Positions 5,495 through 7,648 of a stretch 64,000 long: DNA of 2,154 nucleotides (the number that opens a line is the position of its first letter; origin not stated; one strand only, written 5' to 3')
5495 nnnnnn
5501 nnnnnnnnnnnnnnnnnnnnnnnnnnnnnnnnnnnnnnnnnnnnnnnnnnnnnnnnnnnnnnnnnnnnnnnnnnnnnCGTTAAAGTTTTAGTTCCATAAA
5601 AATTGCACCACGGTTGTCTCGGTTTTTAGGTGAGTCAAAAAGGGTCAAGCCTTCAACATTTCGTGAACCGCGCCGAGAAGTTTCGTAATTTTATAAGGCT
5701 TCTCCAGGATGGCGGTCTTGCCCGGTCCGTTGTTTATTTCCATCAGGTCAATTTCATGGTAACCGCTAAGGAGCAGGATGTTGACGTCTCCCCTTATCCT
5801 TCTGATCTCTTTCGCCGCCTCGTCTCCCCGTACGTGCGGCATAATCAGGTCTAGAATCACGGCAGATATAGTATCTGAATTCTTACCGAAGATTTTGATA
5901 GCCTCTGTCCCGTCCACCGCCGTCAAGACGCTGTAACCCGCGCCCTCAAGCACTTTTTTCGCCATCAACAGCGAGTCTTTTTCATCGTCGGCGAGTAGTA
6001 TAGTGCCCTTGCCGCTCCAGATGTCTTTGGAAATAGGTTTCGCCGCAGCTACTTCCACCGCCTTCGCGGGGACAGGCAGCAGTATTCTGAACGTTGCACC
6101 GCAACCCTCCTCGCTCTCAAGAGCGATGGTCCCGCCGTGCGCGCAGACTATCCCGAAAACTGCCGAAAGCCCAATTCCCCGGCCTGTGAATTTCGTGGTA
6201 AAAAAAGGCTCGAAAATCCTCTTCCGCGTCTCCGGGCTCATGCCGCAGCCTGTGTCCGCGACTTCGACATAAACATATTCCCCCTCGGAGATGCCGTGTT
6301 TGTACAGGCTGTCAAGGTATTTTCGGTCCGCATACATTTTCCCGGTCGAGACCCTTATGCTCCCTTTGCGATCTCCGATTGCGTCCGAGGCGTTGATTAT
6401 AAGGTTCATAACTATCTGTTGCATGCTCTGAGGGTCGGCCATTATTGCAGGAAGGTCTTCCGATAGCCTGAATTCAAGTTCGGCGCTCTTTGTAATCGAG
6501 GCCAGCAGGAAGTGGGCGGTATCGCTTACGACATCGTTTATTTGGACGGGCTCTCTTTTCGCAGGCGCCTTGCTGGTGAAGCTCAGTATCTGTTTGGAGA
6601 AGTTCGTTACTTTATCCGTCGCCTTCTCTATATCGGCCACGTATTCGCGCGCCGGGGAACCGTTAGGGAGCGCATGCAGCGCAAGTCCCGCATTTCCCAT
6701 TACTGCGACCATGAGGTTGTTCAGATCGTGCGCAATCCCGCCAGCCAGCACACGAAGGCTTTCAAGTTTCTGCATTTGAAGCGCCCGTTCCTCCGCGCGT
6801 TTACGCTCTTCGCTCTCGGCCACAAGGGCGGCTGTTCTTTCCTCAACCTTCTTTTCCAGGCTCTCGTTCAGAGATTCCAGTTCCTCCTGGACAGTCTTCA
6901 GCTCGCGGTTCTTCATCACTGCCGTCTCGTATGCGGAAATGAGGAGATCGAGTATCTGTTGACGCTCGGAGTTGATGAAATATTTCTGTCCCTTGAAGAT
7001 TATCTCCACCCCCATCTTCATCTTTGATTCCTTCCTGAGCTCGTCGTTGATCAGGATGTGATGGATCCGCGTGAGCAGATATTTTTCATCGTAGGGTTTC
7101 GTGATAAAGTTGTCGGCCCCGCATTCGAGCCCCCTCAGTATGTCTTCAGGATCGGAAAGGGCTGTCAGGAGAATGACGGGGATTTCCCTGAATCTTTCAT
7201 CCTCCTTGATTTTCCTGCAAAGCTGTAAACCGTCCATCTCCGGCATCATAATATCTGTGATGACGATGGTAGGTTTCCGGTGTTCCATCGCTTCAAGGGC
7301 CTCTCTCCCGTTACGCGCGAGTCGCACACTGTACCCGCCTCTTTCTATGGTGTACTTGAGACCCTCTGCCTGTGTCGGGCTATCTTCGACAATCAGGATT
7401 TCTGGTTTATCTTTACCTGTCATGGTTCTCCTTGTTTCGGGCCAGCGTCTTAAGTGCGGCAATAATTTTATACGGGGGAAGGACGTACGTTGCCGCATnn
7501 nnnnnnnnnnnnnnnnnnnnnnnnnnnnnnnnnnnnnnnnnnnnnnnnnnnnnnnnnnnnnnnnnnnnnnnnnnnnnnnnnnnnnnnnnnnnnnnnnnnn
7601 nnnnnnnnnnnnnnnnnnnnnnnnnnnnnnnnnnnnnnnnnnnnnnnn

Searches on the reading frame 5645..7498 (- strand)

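Call 75: search_protein_families(library=pfam, proteins=[window:5645-7498:-], max_evalue=0.00001)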
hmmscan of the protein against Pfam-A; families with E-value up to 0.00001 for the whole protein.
window:5645-7498:- (617 aa): 3 families
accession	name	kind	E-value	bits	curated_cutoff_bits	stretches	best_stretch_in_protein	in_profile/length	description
PF00072.30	Response_reg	-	1.5e-48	164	30.2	2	34-145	1-110/111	Response regulator receiver domain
PF02518.31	HATPase_c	-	1.7e-20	73.9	26.4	1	355-477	2-110/111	Histidine kinase-, DNA gyrase B-, and HSP90-like ATPase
PF23198.2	PDE8A_N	-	4.7e-08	33.5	29.6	1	35-115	14-95/147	PDE8A-like, N-terminal domain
